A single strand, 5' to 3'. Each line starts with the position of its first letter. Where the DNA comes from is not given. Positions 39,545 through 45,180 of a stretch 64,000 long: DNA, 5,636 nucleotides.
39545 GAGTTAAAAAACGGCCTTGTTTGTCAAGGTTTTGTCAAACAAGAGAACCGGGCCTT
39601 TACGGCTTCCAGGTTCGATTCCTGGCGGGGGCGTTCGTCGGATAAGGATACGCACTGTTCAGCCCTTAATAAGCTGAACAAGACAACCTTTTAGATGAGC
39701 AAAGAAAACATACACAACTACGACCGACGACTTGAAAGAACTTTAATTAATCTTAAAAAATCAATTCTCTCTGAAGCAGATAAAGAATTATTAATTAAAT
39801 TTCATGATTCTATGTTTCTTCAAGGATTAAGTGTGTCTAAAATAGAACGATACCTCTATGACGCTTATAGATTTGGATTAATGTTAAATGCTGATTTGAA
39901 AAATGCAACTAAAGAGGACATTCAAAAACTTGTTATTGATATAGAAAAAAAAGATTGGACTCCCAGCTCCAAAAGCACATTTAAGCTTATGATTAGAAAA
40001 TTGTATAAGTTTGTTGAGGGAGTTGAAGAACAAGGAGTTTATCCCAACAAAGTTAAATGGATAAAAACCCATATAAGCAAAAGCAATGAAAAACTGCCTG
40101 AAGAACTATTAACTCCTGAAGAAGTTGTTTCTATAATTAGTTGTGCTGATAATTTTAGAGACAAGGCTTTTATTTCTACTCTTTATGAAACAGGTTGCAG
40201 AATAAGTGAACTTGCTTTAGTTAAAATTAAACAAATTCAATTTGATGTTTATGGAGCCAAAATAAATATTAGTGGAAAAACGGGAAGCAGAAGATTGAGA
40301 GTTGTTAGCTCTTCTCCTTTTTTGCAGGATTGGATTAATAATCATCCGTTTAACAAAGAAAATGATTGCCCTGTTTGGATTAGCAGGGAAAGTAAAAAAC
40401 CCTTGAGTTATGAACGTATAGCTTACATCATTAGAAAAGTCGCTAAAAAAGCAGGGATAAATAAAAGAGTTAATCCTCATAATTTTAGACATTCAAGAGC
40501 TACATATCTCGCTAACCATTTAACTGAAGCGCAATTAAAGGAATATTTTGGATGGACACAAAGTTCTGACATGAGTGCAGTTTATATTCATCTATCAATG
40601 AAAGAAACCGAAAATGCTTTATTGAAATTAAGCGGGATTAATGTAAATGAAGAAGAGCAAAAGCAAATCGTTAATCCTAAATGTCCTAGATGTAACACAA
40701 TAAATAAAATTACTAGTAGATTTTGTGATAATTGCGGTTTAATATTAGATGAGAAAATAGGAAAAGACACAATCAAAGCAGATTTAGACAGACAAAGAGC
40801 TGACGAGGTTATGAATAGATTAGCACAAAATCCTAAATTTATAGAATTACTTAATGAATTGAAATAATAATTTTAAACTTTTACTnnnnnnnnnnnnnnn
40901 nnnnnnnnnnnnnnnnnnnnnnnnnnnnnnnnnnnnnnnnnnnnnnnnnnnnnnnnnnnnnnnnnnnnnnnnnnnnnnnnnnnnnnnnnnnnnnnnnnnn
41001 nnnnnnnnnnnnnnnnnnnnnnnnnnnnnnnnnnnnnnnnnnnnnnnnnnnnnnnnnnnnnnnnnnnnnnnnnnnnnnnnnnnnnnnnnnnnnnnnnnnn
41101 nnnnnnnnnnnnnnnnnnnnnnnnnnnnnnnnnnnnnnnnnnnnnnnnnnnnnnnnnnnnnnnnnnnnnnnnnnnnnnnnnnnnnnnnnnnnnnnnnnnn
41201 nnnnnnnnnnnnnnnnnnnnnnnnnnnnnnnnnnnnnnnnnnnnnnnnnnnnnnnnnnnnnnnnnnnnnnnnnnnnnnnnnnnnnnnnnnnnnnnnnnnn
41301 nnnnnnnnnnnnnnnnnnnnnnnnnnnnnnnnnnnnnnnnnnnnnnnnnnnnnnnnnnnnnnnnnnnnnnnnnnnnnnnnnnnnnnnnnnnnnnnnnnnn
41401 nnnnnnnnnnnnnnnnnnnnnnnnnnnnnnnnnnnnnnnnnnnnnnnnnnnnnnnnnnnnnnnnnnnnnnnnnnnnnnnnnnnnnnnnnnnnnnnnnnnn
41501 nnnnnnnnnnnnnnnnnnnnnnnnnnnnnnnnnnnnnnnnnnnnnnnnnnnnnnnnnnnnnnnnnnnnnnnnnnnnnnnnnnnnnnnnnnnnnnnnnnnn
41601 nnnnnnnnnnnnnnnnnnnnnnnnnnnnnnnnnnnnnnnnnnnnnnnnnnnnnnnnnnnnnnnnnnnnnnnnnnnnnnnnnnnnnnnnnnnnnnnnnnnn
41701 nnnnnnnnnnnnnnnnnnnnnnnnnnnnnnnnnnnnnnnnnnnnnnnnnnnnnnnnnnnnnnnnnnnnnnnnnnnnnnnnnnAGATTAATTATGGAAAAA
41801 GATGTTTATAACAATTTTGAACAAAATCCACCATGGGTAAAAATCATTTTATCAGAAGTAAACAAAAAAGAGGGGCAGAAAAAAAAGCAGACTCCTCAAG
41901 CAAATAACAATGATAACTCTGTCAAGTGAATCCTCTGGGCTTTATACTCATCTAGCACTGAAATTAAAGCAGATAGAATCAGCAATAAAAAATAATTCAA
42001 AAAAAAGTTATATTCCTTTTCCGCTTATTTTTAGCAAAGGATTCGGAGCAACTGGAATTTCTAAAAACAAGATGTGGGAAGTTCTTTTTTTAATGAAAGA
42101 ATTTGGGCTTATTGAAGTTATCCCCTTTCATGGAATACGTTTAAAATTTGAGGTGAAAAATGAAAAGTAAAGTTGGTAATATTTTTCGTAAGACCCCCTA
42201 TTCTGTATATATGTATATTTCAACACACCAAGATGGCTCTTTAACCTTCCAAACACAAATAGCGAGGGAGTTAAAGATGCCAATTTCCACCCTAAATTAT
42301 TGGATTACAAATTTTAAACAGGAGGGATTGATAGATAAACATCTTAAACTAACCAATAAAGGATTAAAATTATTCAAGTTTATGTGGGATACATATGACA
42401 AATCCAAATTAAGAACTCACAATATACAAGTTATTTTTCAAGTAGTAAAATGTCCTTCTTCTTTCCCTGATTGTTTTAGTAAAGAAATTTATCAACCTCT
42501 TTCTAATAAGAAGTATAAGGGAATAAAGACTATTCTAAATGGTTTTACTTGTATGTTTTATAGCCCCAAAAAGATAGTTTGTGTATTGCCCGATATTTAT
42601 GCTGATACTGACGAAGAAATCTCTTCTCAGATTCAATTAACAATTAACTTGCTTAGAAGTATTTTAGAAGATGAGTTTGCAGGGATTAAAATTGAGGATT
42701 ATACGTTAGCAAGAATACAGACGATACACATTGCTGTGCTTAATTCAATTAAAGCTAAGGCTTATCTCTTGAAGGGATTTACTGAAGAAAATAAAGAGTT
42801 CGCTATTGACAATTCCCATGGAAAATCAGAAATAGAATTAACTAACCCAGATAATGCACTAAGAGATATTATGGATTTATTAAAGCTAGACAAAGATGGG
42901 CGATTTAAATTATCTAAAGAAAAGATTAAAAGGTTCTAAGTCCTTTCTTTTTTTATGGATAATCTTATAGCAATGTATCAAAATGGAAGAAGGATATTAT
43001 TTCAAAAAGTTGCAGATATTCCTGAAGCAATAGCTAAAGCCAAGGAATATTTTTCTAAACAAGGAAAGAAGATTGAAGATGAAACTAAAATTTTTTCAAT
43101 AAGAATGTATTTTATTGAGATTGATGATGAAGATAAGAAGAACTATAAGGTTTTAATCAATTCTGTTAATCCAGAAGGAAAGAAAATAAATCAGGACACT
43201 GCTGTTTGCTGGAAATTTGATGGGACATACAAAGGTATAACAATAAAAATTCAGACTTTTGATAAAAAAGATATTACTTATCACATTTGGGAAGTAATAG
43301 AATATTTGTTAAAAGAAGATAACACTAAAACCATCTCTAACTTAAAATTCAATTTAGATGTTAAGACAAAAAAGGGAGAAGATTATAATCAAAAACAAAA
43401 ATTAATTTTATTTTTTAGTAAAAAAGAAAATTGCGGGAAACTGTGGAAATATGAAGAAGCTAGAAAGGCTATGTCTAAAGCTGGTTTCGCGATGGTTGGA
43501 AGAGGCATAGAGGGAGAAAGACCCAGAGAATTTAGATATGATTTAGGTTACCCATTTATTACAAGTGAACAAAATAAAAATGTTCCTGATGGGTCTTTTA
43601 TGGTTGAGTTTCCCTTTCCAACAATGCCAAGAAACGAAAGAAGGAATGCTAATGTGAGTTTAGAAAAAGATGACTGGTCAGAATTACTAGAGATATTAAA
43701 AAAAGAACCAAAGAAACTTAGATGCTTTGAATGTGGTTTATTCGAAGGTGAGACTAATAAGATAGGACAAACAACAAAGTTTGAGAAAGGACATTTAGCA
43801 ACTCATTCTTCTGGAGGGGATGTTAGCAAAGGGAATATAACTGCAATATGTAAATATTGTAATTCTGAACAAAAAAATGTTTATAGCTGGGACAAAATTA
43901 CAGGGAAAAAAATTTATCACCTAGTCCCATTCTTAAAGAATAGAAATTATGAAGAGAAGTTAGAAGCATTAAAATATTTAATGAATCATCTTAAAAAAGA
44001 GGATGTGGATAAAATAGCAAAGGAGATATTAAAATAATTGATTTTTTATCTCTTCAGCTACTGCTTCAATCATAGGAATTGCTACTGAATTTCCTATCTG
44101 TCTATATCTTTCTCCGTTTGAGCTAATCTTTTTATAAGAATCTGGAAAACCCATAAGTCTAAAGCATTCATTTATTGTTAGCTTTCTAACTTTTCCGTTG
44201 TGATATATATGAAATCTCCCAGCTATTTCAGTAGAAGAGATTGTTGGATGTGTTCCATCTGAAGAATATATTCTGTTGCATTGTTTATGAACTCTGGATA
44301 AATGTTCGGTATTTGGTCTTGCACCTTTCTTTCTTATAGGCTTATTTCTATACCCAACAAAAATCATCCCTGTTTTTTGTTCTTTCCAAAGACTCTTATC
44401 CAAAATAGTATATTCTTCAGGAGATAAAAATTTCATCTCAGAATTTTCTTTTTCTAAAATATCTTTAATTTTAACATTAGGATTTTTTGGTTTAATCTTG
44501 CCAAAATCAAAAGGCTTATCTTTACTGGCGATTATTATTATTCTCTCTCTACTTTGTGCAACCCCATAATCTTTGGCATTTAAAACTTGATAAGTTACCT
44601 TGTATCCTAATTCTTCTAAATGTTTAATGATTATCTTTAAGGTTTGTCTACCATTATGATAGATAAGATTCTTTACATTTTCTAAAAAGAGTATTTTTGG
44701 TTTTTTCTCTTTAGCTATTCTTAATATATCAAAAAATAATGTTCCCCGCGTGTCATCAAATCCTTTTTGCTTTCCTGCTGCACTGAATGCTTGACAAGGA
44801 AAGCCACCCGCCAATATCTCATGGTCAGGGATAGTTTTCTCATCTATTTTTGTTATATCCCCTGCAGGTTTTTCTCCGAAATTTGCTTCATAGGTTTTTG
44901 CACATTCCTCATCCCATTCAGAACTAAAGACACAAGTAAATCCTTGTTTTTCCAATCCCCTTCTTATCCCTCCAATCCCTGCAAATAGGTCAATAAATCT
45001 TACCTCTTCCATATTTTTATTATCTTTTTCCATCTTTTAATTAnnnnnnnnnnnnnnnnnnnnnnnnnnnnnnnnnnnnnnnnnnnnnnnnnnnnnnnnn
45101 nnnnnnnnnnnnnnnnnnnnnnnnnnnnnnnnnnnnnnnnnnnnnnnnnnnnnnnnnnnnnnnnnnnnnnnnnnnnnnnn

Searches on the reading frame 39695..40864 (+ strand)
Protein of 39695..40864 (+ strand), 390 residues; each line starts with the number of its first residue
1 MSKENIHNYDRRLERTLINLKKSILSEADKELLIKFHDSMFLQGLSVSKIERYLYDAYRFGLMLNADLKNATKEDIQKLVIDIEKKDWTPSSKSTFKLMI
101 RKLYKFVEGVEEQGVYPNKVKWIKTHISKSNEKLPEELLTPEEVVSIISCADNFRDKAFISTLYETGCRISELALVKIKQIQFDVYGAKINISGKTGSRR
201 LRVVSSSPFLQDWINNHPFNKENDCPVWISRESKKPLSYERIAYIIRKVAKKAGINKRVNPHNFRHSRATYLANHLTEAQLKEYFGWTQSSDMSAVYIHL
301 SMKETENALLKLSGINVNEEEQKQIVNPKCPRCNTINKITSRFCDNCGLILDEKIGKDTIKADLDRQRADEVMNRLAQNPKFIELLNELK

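Call 58: search_protein_families(library=phrogs, proteins=[window:39695-40864:+], max_evalue=0.01)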
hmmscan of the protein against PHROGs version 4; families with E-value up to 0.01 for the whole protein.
window:39695-40864:+ (390 aa): 4 families
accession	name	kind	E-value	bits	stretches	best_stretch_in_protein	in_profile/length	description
phrog_1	-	integration and excision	4.7e-34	119.6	1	30-325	167-462/611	integrase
phrog_216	-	integration and excision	1.1e-26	94.7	1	103-315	22-239/301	integrase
phrog_5830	-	integration and excision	4e-06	27.3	1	46-205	20-180/318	integrase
phrog_7269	-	integration and excision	0.0034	18.3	1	235-309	6-78/89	integrase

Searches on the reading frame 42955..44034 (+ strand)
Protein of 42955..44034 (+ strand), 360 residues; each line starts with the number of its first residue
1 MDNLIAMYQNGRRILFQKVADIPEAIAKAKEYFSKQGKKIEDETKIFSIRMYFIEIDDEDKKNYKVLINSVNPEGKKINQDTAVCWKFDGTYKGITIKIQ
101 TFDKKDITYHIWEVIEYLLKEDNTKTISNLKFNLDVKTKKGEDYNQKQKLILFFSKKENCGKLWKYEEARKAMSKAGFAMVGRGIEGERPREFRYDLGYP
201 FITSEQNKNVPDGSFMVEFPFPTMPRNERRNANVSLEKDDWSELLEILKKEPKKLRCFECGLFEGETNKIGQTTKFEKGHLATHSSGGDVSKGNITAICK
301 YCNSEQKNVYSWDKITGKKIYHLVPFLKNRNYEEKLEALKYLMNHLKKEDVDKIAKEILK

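Call 4: search_protein_families(library=pfam, proteins=[window:42955-44034:+], max_evalue=0.01)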
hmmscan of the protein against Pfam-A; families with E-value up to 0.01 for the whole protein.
window:42955-44034:+ (360 aa): 2 families
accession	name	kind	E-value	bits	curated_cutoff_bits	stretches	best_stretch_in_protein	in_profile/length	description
PF14279.12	HNH_5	-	0.00049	20.4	27.5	1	271-307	8-44/56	HNH endonuclease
PF01844.29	HNH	-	0.0031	18.1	21.4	1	259-306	3-44/47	HNH endonuclease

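Call 6: search_protein_families(library=padloc, proteins=[window:42955-44034:+], max_evalue=0.01)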
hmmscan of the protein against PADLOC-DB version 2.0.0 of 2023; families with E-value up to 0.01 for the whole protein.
window:42955-44034:+ (360 aa): 0 families

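Call 7: search_protein_families(library=ncbifam, proteins=[window:42955-44034:+], max_evalue=0.01)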
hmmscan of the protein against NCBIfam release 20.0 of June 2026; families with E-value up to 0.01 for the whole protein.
window:42955-44034:+ (360 aa): 0 families

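Call 58: search_protein_families(library=phrogs, proteins=[window:42955-44034:+], max_evalue=0.01)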
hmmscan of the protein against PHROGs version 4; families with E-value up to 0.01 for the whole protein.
window:42955-44034:+ (360 aa): 5 families
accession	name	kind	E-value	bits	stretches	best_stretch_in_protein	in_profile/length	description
phrog_8660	-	DNA, RNA and nucleotide metabolism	3.1e-05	25.2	1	240-318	112-188/196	HNH endonuclease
phrog_2214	-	DNA, RNA and nucleotide metabolism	7.2e-05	23.1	1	224-309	164-239/429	HNH endonuclease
phrog_960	-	DNA, RNA and nucleotide metabolism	0.00062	18.9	1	226-337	207-305/991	HNH endonuclease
phrog_1035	-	DNA, RNA and nucleotide metabolism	0.001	20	1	226-314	131-218/271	endonuclease VII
phrog_9545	-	DNA, RNA and nucleotide metabolism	0.0095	16.6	0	280-315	138-175/206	HNH endonuclease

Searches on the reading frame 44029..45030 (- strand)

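Call 4: search_protein_families(library=pfam, proteins=[window:44029-45030:-], max_evalue=0.01)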
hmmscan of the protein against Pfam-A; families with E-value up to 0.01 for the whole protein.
window:44029-45030:- (333 aa): 1 family
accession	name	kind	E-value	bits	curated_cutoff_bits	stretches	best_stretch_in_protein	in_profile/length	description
PF00145.23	DNA_methylase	-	5.2e-102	342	22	1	11-329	2-323/324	C-5 cytosine-specific DNA methylase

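Call 6: search_protein_families(library=padloc, proteins=[window:44029-45030:-], max_evalue=0.01)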
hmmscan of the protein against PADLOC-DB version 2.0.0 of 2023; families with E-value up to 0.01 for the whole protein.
window:44029-45030:- (333 aa): 66 families (the best 25 are shown)
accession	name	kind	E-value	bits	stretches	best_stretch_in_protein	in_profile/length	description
PDLC03272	MTase_II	-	8.9e-117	388.7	1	3-332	68-390/407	Type II methyltransferase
PDLC02653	DrmMII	-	2.1e-81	271.5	1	9-331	4-312/333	DrmMII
PDLC03361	MTase_II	-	1.1e-80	269.7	1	5-332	82-437/455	Type II methyltransferase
PDLC03378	MTase_II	-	1.8e-76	255.7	1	10-331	3-329/344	Type II methyltransferase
PDLC03242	MTase_II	-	6.7e-73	244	2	1-196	93-290/409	Type II methyltransferase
PDLC03217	MTase_II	-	7.1e-70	234.3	1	3-328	378-697/703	Type II methyltransferase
PDLC00026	DruM2|DruM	-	1e-63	213.9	1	7-332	2-318/336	DNA cytosine methylase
PDLC03234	MTase_II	-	1.1e-62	210.5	2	9-183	4-189/375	Type II methyltransferase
PDLC03716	oMTase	-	4e-62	208.4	2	6-168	35-198/349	orphan methyltransferase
PDLC00033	DruM2|DruM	-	6.1e-55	185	1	5-332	17-364/368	DNA cytosine methylase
PDLC03269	MTase_II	-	8.7e-55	184.5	2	7-172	1-168/437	Type II methyltransferase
PDLC03326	MTase_II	-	5.1e-54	182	2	8-171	3-177/412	Type II methyltransferase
PDLC00027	DruM2|DruM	-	5.6e-50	168.7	2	5-218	7-215/361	DNA cytosine methylase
PDLC03734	oMTase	-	4.4e-49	165.7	2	7-196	1-192/444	orphan methyltransferase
PDLC00034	DruM2|DruM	-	1.7e-48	163.3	2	9-171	7-188/457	DNA cytosine methylase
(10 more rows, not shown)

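Call 7: search_protein_families(library=ncbifam, proteins=[window:44029-45030:-], max_evalue=0.01)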
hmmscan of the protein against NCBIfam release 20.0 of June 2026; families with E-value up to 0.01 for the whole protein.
window:44029-45030:- (333 aa): 2 families
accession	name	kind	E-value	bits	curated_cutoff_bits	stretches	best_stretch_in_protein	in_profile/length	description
TIGR00675.1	dcm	superfamily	2.7e-101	339.5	100.65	1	12-328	1-329/329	DNA (cytosine-5-)-methyltransferase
NF007772.0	PRK10458.1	subfamily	2.6e-54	184.6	710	2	63-330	163-454/472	DNA cytosine methylase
